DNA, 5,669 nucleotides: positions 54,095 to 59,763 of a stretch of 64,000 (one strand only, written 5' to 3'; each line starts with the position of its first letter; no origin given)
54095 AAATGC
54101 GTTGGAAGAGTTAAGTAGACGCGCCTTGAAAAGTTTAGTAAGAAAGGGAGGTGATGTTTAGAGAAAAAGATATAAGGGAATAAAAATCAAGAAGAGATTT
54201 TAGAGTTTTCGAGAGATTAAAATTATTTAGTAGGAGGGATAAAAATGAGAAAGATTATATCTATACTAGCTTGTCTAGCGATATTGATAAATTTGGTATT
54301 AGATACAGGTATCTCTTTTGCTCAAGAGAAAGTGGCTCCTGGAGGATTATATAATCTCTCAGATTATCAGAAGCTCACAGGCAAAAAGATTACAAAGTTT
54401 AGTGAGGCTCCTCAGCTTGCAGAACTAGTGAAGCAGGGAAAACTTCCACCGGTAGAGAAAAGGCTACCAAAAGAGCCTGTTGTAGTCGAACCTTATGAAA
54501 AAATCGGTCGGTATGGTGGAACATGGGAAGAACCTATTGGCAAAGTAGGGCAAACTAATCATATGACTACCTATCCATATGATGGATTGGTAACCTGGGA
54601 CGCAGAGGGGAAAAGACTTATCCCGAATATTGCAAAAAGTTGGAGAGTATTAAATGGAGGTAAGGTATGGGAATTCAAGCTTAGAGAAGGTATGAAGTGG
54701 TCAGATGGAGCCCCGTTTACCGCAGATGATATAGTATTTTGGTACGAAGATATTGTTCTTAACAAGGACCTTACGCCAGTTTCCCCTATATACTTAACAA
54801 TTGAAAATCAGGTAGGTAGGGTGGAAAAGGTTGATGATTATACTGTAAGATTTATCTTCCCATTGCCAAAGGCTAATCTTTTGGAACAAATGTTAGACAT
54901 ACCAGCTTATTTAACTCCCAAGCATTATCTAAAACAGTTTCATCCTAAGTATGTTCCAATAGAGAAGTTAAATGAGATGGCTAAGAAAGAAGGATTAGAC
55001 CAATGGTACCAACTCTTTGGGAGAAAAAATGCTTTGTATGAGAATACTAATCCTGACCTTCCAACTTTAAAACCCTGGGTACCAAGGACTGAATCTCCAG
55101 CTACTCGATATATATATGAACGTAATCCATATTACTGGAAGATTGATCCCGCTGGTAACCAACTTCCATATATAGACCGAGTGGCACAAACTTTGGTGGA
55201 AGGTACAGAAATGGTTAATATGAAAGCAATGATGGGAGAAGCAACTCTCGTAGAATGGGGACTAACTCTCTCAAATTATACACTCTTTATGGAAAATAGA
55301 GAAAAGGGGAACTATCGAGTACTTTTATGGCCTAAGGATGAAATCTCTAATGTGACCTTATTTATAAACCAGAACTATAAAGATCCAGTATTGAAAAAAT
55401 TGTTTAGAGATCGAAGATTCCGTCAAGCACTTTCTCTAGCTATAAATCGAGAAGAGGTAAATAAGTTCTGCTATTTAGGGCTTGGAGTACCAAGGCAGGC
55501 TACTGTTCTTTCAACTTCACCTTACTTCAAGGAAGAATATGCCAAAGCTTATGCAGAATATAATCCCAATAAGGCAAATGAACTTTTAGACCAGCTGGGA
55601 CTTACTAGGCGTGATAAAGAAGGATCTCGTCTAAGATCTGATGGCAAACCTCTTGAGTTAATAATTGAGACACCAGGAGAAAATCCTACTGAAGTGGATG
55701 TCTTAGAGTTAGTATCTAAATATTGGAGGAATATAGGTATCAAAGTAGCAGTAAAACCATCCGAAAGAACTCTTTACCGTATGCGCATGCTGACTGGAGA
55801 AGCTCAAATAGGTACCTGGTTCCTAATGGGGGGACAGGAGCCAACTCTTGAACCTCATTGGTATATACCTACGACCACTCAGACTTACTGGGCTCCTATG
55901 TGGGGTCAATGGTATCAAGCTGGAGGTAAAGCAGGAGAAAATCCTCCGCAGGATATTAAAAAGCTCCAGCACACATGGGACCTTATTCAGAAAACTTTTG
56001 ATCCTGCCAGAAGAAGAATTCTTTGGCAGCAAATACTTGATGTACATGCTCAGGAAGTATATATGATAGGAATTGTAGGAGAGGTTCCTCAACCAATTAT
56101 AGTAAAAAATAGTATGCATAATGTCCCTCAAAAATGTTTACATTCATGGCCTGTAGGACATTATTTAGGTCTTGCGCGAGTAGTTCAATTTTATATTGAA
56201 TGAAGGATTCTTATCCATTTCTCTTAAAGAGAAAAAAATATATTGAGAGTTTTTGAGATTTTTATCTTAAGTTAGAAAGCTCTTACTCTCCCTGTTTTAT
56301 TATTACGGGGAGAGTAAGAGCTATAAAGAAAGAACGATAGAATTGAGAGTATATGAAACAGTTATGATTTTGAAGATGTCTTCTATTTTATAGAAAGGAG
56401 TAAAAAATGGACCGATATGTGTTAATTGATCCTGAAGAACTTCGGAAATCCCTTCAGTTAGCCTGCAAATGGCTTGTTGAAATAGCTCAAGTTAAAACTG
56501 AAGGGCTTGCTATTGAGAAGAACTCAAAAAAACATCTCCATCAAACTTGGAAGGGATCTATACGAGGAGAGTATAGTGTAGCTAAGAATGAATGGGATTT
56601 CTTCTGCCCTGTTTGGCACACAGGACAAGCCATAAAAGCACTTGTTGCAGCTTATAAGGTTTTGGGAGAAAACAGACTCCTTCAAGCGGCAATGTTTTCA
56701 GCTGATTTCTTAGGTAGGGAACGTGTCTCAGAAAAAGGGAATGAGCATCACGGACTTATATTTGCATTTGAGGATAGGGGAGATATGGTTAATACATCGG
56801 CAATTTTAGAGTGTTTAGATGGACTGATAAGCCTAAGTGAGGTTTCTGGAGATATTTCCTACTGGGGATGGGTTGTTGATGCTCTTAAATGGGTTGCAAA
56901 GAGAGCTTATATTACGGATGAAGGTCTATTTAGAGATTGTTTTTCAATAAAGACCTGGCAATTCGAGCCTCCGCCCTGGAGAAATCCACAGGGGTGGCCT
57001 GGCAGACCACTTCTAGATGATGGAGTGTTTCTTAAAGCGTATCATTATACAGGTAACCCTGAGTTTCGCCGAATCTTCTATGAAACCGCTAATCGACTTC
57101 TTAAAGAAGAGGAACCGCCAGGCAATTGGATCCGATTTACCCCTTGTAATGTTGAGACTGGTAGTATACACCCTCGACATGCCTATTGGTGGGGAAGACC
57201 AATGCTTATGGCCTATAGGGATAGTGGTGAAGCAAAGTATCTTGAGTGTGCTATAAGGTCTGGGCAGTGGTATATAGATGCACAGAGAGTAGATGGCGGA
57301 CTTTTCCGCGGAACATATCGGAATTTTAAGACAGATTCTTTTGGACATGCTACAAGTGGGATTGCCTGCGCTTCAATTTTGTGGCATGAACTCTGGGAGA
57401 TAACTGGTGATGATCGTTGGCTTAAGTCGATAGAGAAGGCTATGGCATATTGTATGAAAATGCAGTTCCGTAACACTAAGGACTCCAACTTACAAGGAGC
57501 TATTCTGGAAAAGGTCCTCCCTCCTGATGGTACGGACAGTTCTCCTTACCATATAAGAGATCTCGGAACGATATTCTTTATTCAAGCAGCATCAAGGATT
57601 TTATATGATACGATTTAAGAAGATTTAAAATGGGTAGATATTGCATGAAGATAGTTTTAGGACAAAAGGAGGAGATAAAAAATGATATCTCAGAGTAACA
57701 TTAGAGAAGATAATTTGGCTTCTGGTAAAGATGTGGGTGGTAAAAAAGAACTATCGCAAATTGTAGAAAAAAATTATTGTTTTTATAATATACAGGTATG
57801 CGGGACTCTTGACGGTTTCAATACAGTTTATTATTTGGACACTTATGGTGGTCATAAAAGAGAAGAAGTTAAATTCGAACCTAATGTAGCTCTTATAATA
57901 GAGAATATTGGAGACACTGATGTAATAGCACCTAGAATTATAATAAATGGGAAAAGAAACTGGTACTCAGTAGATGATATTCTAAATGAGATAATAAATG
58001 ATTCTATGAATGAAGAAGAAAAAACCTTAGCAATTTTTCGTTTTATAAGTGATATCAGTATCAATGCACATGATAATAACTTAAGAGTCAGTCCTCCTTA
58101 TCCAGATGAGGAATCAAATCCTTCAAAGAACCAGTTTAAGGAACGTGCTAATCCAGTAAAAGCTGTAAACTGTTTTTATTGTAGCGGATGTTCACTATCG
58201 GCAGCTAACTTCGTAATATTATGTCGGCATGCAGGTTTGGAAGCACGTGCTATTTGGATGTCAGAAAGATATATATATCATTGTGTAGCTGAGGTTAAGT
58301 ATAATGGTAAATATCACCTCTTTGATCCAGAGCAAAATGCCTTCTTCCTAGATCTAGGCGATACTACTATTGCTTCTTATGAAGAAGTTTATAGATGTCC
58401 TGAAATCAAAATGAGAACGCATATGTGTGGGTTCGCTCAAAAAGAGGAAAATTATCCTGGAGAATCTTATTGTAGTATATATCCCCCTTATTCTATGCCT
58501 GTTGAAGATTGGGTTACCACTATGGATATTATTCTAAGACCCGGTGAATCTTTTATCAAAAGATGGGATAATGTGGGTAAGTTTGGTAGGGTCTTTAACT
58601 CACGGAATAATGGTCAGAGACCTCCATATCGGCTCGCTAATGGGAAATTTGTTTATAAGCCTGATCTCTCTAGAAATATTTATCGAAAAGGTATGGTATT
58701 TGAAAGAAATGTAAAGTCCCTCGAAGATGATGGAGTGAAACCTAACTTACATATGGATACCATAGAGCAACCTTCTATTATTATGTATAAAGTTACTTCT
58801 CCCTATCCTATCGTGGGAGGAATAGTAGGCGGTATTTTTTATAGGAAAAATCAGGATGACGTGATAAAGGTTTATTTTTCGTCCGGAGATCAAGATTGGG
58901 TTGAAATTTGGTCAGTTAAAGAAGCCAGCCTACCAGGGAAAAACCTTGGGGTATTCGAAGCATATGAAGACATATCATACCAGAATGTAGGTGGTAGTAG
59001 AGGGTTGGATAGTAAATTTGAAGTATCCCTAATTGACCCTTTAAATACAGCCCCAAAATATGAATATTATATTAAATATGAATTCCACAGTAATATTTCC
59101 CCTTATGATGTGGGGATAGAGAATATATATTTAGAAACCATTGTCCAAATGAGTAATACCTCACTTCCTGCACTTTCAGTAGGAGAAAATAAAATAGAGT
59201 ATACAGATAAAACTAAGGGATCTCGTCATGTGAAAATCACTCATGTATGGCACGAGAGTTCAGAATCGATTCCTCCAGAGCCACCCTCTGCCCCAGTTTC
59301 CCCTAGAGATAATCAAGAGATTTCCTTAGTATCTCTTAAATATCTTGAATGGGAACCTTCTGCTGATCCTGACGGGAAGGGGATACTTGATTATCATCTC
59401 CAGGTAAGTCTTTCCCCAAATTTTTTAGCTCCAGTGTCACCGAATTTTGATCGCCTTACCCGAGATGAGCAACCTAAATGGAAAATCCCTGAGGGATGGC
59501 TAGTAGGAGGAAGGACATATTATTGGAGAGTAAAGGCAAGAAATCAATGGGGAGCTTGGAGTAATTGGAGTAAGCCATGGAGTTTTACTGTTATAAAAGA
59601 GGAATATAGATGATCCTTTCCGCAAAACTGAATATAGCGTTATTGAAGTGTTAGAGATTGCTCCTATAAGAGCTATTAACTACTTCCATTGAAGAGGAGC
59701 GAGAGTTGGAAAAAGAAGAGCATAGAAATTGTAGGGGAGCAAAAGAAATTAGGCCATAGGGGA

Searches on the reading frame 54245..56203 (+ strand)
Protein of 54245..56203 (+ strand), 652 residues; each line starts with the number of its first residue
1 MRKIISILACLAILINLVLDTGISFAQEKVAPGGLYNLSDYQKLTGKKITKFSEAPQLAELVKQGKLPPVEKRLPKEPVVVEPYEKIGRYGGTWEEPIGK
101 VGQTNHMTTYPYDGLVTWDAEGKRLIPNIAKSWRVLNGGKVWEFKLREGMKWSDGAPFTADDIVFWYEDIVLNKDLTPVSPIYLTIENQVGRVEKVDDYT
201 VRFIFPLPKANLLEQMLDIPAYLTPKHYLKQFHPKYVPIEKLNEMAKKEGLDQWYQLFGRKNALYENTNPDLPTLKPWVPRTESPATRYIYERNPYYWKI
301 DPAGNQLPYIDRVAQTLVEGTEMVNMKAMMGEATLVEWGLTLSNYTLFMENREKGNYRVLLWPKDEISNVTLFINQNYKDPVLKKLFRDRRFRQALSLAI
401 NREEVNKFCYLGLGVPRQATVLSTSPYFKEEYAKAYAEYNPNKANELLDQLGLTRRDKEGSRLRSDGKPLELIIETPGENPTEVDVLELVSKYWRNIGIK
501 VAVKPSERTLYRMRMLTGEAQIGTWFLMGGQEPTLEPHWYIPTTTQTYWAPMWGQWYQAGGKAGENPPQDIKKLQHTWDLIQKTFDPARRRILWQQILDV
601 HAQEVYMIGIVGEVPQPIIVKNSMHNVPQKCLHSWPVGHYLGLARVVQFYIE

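Call 4: search_protein_families(library=pfam, proteins=[window:54245-56203:+])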
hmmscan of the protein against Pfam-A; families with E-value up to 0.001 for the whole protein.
window:54245-56203:+ (652 aa): 1 family
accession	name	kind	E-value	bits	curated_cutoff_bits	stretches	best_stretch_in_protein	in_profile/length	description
PF00496.27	SBP_bac_5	-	2.1e-67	228.3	32.4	1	125-525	2-344/368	Bacterial extracellular solute-binding proteins, family 5 Middle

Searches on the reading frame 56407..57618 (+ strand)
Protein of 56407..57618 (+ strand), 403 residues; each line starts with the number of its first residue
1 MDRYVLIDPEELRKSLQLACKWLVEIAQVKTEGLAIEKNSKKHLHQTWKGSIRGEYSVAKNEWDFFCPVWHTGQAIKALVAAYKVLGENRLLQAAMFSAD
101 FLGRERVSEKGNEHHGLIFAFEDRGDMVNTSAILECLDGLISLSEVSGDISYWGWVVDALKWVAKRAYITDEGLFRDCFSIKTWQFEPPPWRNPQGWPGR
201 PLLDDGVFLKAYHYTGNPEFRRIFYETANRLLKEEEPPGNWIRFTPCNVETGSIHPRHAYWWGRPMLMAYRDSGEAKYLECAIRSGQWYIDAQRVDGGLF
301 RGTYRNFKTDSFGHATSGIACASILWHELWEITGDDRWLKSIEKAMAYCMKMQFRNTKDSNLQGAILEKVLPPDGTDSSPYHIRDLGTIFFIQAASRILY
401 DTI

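Call 47: search_protein_families(library=pfam, proteins=[window:56407-57618:+], max_evalue=0.00001)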
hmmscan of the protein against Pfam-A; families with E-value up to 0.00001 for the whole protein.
window:56407-57618:+ (403 aa): 2 families
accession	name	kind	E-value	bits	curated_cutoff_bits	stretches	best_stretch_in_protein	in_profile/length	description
PF03663.20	Glyco_hydro_76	-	1.2e-06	28.7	25.9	0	270-356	167-258/366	Glycosyl hydrolase family 76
PF07470.19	Glyco_hydro_88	-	2.1e-06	27.4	26.6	0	59-176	23-119/352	Glycosyl Hydrolase Family 88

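Call 74: search_protein_families(library=ncbifam, proteins=[window:56407-57618:+], max_evalue=1e-8)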
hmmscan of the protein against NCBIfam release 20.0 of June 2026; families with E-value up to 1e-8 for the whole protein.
window:56407-57618:+ (403 aa): 0 families

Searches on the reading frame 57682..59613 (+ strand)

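Call 47: search_protein_families(library=pfam, proteins=[window:57682-59613:+], max_evalue=0.00001)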
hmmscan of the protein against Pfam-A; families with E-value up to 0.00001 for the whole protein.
window:57682-59613:+ (643 aa): 1 family
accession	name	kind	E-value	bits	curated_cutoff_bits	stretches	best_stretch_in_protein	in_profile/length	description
PF25788.1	Ig_Rha78A_N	-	4.8e-06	27.2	27.4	1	555-636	22-100/105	Rha78A-like, N-terminal immunoglobulin domain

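Call 74: search_protein_families(library=ncbifam, proteins=[window:57682-59613:+], max_evalue=1e-8)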
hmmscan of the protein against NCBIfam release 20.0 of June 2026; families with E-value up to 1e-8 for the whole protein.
window:57682-59613:+ (643 aa): 0 families
